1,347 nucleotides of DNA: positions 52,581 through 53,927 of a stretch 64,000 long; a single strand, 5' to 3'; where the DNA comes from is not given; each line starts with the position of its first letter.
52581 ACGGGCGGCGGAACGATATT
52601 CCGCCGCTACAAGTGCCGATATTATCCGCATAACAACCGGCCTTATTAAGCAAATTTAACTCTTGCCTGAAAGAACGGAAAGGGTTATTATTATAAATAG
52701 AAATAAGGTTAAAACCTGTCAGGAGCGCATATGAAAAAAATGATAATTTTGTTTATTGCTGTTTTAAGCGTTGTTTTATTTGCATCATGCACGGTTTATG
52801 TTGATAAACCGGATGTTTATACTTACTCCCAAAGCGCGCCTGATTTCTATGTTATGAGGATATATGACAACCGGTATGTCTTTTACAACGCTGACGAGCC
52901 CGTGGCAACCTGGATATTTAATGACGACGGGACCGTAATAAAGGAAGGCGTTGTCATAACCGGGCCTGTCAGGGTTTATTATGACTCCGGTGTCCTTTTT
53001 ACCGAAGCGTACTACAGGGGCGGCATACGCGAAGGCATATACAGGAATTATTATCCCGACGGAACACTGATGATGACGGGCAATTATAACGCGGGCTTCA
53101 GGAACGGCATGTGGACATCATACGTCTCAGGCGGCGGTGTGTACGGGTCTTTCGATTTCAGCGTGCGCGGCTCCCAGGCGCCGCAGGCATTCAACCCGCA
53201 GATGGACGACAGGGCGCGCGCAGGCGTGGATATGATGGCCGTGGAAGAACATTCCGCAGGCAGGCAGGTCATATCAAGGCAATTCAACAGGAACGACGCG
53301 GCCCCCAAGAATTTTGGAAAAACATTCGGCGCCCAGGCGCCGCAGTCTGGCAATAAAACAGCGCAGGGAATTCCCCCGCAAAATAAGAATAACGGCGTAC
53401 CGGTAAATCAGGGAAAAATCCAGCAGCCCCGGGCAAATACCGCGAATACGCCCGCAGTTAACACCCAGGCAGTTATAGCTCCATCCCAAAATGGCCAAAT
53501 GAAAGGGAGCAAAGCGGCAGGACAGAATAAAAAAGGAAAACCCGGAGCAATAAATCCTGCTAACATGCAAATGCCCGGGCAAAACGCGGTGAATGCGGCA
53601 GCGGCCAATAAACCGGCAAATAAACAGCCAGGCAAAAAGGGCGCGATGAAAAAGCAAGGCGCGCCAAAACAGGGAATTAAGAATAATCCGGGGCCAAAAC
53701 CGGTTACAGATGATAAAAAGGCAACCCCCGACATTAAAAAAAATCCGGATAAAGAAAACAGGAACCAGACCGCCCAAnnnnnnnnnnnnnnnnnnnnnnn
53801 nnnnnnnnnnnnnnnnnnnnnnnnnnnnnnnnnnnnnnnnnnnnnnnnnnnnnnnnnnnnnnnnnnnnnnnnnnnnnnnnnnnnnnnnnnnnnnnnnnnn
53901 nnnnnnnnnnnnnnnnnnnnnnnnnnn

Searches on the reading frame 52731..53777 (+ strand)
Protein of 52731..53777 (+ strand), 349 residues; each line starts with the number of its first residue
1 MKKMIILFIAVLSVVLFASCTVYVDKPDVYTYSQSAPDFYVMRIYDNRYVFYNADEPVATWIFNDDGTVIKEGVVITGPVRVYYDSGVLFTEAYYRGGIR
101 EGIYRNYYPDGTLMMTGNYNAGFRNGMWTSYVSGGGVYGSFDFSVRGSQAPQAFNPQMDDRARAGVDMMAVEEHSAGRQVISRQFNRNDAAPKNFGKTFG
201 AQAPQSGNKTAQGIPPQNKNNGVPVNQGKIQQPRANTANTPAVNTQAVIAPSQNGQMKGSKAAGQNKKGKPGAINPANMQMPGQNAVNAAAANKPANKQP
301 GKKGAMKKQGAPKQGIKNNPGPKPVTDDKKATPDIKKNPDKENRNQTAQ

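Call 58: search_protein_families(library=pfam, proteins=[window:52731-53777:+], max_evalue=0.001)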
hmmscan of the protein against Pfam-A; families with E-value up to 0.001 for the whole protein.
window:52731-53777:+ (349 aa): 1 family
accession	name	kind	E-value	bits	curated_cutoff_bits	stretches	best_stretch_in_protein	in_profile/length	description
PF07661.19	MORN_2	-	1.2e-06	28.5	29.6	0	100-120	1-21/22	MORN repeat variant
